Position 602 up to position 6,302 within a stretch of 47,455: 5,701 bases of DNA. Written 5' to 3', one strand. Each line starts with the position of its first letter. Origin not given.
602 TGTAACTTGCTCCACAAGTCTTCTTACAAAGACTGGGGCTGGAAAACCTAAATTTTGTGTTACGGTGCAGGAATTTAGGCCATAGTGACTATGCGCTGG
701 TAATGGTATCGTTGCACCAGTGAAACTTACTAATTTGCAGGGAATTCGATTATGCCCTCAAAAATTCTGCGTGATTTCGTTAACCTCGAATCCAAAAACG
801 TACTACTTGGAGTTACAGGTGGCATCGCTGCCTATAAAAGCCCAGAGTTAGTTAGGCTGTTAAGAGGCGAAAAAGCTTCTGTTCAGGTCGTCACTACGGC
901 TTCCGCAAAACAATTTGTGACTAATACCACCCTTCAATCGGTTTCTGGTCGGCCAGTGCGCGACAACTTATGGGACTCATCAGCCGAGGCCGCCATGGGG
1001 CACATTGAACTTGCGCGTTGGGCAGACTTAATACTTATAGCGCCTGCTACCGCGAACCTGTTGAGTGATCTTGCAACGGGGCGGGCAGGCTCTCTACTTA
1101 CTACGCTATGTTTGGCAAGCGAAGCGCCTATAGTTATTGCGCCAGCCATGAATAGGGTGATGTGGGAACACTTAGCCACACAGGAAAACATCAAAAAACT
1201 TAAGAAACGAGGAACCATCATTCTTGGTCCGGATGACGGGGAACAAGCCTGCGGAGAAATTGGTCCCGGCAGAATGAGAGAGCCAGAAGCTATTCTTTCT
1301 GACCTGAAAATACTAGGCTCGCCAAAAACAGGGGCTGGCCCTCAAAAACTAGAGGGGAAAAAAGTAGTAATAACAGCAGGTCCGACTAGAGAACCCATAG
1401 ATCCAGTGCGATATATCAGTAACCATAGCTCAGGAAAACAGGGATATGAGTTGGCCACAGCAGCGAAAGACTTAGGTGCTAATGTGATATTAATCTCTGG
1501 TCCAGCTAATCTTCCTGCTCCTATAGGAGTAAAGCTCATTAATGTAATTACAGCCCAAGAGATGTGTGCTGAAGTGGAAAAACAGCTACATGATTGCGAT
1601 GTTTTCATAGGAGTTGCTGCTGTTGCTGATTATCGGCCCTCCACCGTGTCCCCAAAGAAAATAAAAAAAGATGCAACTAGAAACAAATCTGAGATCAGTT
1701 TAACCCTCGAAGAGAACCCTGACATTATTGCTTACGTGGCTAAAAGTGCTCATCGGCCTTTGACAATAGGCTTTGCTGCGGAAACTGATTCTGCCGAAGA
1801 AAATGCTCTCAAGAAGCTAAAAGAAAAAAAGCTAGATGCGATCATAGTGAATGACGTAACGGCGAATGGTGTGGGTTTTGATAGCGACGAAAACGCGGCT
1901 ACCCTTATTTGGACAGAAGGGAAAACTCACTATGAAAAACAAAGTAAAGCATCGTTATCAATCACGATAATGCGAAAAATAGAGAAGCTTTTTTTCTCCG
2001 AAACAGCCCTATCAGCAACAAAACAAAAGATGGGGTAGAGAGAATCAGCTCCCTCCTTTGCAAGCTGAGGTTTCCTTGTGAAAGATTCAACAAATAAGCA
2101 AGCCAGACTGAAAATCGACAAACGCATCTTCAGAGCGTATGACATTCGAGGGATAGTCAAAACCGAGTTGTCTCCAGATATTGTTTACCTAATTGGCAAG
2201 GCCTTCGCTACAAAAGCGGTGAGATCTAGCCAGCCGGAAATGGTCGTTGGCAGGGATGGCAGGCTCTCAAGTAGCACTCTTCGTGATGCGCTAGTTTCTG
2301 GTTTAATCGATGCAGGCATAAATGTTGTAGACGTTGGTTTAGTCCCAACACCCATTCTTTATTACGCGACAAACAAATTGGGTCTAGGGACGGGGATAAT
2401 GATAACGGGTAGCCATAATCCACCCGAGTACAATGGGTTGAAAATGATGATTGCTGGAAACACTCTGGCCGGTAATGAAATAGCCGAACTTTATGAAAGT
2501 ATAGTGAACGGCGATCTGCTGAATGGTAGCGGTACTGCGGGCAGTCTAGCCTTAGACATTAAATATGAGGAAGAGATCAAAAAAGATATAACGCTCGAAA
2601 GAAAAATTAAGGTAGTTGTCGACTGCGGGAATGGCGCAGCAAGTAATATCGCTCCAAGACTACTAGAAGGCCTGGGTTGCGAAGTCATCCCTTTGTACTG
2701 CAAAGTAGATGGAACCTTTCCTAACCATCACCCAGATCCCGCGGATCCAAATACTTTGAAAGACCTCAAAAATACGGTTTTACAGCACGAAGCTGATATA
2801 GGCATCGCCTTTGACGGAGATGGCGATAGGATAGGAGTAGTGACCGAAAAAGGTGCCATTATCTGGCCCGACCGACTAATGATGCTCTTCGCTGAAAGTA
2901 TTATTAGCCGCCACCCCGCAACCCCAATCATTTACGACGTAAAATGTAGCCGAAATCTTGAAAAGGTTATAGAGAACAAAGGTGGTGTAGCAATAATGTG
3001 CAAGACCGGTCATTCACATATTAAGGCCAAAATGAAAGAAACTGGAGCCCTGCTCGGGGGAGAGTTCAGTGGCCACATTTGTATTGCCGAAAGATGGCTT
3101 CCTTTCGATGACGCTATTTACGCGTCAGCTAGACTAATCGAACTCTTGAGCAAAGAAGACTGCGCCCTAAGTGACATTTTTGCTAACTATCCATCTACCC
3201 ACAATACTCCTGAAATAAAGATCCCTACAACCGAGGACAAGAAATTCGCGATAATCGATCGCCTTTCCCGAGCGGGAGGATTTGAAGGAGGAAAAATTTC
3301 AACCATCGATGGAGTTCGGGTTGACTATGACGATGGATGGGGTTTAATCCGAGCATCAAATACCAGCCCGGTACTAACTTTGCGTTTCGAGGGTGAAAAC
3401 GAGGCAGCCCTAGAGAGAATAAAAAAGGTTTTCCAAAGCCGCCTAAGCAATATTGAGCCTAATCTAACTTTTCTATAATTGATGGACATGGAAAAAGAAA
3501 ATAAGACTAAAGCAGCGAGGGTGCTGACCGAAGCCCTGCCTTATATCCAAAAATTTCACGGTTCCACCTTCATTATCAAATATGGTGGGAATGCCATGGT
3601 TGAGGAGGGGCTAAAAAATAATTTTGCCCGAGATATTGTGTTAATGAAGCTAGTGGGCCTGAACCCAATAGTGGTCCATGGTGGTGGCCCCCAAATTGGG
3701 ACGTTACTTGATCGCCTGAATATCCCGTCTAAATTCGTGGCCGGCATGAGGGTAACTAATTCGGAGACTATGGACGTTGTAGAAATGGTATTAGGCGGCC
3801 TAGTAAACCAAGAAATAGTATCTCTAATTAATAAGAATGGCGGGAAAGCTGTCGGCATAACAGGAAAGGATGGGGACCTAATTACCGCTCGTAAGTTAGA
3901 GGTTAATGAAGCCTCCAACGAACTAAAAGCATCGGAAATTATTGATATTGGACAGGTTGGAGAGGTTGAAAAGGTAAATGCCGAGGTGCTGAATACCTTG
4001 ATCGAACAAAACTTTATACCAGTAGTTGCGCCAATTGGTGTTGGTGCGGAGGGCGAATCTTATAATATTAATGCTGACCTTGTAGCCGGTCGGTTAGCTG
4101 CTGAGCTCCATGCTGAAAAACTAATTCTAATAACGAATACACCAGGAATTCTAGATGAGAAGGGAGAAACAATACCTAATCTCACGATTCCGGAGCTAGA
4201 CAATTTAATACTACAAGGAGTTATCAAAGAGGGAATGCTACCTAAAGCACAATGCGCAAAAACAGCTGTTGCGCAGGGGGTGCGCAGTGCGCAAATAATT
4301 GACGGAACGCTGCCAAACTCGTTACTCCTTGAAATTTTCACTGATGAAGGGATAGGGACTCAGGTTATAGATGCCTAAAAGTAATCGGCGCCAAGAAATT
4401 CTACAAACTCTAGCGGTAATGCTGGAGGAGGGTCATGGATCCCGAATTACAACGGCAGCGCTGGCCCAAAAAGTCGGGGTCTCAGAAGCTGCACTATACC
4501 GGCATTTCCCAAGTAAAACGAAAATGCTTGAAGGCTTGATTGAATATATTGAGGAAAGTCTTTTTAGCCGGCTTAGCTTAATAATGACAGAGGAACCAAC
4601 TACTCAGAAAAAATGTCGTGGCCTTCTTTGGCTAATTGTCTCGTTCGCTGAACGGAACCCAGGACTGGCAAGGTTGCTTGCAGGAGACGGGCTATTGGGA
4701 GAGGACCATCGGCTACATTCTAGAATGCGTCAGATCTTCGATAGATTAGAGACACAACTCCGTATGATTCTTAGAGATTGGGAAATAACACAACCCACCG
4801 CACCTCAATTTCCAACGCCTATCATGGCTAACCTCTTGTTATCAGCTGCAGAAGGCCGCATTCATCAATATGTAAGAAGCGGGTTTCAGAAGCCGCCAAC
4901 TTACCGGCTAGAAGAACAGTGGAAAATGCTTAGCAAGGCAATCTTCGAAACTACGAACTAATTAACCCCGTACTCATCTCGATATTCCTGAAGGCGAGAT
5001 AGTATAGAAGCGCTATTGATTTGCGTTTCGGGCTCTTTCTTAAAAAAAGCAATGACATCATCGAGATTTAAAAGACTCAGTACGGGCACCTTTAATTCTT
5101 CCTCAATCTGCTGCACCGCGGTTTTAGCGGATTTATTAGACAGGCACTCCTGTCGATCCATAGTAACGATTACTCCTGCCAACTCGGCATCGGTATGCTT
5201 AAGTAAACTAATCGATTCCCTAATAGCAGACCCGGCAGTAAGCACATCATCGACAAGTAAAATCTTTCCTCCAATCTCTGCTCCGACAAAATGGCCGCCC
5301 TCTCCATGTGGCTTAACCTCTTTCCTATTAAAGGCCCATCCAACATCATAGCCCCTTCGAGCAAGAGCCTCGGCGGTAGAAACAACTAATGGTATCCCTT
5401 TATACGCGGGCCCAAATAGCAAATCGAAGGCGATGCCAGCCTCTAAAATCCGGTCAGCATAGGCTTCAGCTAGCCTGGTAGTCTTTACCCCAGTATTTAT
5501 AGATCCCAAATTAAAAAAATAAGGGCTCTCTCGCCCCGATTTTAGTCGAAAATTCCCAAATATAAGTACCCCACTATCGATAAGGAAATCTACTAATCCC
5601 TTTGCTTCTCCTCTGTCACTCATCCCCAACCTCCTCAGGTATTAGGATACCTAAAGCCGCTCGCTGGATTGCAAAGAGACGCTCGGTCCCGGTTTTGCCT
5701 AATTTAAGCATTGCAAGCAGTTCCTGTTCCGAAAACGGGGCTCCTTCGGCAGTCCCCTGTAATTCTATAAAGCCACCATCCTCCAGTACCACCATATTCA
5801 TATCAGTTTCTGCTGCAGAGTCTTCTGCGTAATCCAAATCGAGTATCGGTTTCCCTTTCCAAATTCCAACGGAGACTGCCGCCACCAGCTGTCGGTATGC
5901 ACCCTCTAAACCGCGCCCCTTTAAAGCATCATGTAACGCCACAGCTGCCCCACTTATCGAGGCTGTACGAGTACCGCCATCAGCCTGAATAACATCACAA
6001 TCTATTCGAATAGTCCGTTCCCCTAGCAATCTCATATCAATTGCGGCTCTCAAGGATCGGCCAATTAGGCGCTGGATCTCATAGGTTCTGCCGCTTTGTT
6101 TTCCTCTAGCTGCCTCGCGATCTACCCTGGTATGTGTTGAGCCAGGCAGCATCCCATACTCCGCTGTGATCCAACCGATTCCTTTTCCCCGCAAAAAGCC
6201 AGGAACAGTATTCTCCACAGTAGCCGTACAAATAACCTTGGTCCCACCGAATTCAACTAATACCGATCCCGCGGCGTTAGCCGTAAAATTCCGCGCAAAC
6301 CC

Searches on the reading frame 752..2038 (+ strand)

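Call 44: search_protein_families(library=ncbifam, proteins=[window:752-2038:+], max_evalue=0.00001)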
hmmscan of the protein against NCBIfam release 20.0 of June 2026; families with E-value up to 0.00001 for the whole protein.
window:752-2038:+ (428 aa): 6 families
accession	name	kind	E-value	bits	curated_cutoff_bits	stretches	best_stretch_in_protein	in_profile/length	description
TIGR00521.1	coaBC_dfp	equivalog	6e-136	453.5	219.7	1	12-410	1-391/392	bifunctional phosphopantothenoylcysteine decarboxylase/phosphopantothenate--cysteine ligase CoaBC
TIGR02113.1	coaC_strep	equivalog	5.4e-42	143.6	261.4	1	15-186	1-174/177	phosphopantothenoylcysteine decarboxylase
NF005231.0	PRK06732.1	equivalog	6.5e-21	75.2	265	1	204-412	2-226/229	phosphopantothenate--cysteine ligase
TIGR02114.1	coaB_strep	equivalog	9.5e-16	58.2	217.2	1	204-412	2-226/228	phosphopantothenate--cysteine ligase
NF033753.1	RiPP_decarbCypD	equivalog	1.6e-10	40.6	215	1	12-160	5-152/182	CypD family RiPP peptide-cysteine decarboxylase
NF007199.0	PRK09620.1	equivalog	3.6e-07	29.8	248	1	200-415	1-224/229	hypothetical protein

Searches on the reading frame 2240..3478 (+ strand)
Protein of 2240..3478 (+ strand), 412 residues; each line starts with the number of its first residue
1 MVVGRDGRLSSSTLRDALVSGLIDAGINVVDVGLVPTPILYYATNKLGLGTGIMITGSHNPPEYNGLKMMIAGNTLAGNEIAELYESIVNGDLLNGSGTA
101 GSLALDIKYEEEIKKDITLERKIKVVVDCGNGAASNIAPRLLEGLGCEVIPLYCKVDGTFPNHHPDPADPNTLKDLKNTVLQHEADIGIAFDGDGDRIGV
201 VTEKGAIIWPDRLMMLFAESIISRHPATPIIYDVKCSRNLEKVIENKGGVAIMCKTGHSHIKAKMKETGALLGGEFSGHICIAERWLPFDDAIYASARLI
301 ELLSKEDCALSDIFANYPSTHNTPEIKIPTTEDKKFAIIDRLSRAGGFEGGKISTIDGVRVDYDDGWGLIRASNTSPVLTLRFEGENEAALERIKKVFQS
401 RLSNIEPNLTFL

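Call 44: search_protein_families(library=ncbifam, proteins=[window:2240-3478:+], max_evalue=0.00001)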
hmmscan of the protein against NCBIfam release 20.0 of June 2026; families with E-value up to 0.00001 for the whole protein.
window:2240-3478:+ (412 aa): 7 families
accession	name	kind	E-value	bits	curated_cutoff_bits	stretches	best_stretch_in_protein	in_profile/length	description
NF046027.1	PhglucPhmanMutPgmG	equivalog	9.5e-132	439.9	600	1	2-403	48-451/460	phosphoglucomutase/phosphomannomutase PgmG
TIGR03990.1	Arch_GlmM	equivalog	5.2e-109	365.1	439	1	1-400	38-442/444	phosphoglucosamine mutase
NF007088.0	PRK09542.1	equivalog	5.9e-86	289.3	618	1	1-396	49-447/456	phosphomannomutase/phosphoglucomutase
TIGR01455.1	glmM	equivalog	2.3e-60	204.6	447.55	1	2-319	42-366/442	phosphoglucosamine mutase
NF011943.0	PRK15414.1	subfamily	6.9e-57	193.5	801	1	1-392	41-443/456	phosphomannomutase CpsG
NF005737.0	PRK07564.1-1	equivalog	4.7e-07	28.8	378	0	158-220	243-305/543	alpha-D-glucose phosphate-specific phosphoglucomutase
TIGR01132.1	pgm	equivalog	1.4e-06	27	778.05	0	36-109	119-198/546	phosphoglucomutase (alpha-D-glucose-1,6-bisphosphate-dependent)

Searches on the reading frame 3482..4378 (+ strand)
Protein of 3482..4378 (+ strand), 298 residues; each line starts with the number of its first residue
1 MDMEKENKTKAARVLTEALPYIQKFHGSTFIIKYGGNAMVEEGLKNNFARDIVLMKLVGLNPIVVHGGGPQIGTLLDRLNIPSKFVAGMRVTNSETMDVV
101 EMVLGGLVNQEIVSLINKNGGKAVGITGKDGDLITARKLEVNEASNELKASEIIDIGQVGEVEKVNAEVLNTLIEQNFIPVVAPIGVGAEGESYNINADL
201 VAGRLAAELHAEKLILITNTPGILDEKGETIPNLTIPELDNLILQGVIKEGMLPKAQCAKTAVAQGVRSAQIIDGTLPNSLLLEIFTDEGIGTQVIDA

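Call 44: search_protein_families(library=ncbifam, proteins=[window:3482-4378:+], max_evalue=0.00001)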
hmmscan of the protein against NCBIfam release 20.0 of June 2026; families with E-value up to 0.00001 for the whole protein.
window:3482-4378:+ (298 aa): 13 families
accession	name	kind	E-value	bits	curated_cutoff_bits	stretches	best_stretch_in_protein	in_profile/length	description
TIGR00761.1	argB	equivalog_domain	1.1e-76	257.4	151.3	1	30-272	2-231/231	acetylglutamate kinase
NF003641.0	PRK05279.1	equivalog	2.7e-47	161.6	344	1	5-297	3-291/441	amino-acid N-acetyltransferase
TIGR01890.1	N-Ac-Glu-synth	equivalog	6.2e-42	144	202.85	1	15-296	5-278/429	amino-acid N-acetyltransferase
NF003387.0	PRK04531.1-2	equivalog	1.8e-40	138.8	426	1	30-295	38-286/441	acetylglutamate kinase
NF010659.0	PRK14058.1-1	equivalog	3e-35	121.7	223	1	31-281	3-255/267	[LysW]-aminoadipate kinase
NF010662.0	PRK14058.1-4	equivalog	1.8e-33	115.9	194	1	31-281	3-250/264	[LysW]-aminoadipate/[LysW]-glutamate kinase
NF003386.0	PRK04531.1-1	equivalog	1.8e-29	103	417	1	30-295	43-291/442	acetylglutamate kinase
NF010661.0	PRK14058.1-3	equivalog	6.5e-25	87.8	251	1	29-228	2-204/283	acetylglutamate/acetylaminoadipate kinase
NF010660.0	PRK14058.1-2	equivalog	2.3e-16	60.4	241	1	31-275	3-241/249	[LysW]-aminoadipate/[LysW]-glutamate kinase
NF040647.1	IPPK_Arch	equivalog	9.2e-08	31.6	120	1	160-295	114-259/259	isopentenyl phosphate kinase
TIGR00746.1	arcC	equivalog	4.2e-07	29.3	358.25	0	163-273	167-290/309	carbamate kinase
NF009007.0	PRK12352.1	subfamily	1.5e-06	27.3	266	0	179-281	197-301/316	carbamate kinase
NF009008.0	PRK12354.1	subfamily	2.9e-06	26.7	361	0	189-272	196-280/308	carbamate kinase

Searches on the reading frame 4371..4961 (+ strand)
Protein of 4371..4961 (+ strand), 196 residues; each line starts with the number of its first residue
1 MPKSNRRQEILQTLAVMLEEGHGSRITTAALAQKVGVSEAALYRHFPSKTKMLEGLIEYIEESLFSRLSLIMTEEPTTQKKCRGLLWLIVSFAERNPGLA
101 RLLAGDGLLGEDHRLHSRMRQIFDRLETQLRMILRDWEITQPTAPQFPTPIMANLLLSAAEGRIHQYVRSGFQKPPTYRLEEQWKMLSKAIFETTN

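Call 44: search_protein_families(library=ncbifam, proteins=[window:4371-4961:+], max_evalue=0.00001)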
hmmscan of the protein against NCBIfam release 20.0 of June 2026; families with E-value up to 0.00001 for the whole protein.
window:4371-4961:+ (196 aa): 4 families
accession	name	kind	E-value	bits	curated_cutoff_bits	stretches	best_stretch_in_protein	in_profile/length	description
NF007015.0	PRK09480.1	equivalog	1.2e-75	253.4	120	1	3-189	8-194/197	nucleoid occlusion factor SlmA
NF050111.1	TransRegSACE7040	equivalog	1.6e-09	37.9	250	1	5-102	1-98/186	SACE_7040 family transcriptional regulator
NF041196.1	ScbR_bind_reg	equivalog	2.8e-06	27.6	150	1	7-187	8-185/191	ScbR family autoregulator-binding transcription factor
NF010319.1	PRK13756.1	equivalog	5.2e-06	26.4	265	0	7-60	4-57/199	tetracycline resistance transcriptional repressor TetR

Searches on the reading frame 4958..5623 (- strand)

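Call 44: search_protein_families(library=ncbifam, proteins=[window:4958-5623:-], max_evalue=0.00001)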
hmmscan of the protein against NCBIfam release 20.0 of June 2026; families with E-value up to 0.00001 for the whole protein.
window:4958-5623:- (221 aa): 6 families
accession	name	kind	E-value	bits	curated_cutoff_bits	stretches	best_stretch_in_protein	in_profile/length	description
TIGR00336.1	pyrE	equivalog_domain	1.3e-47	161.8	106.8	1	13-190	2-173/173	orotate phosphoribosyltransferase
TIGR01367.1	pyrE_Therm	equivalog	1.8e-15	57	150.25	1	12-188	4-163/187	orotate phosphoribosyltransferase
NF004034.0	PRK05500.1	equivalog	1.7e-13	50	656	1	9-169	289-444/478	bifunctional orotidine-5'-phosphate decarboxylase/orotate phosphoribosyltransferase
NF002620.0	PRK02277.1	subfamily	3.3e-09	36.7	115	1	47-159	68-182/201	orotate phosphoribosyltransferase-like protein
NF010382.0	PRK13809.1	equivalog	1.3e-08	34.5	208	1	10-165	13-165/210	orotate phosphoribosyltransferase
TIGR01743.1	purR_Bsub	equivalog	9.4e-07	28.1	258.7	1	117-161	193-237/268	pur operon repressor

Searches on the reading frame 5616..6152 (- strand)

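Call 44: search_protein_families(library=ncbifam, proteins=[window:5616-6152:-], max_evalue=0.00001)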
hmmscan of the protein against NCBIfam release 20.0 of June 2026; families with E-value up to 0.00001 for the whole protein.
window:5616-6152:- (178 aa): 2 families
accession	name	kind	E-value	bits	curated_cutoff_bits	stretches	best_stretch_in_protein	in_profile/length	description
TIGR01966.1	RNasePH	equivalog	1.9e-68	230.2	141.5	1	1-167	64-235/236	ribonuclease PH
TIGR02065.1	ECX1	equivalog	3.5e-19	69.1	318.7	1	16-167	83-226/230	exosome complex exonuclease Rrp41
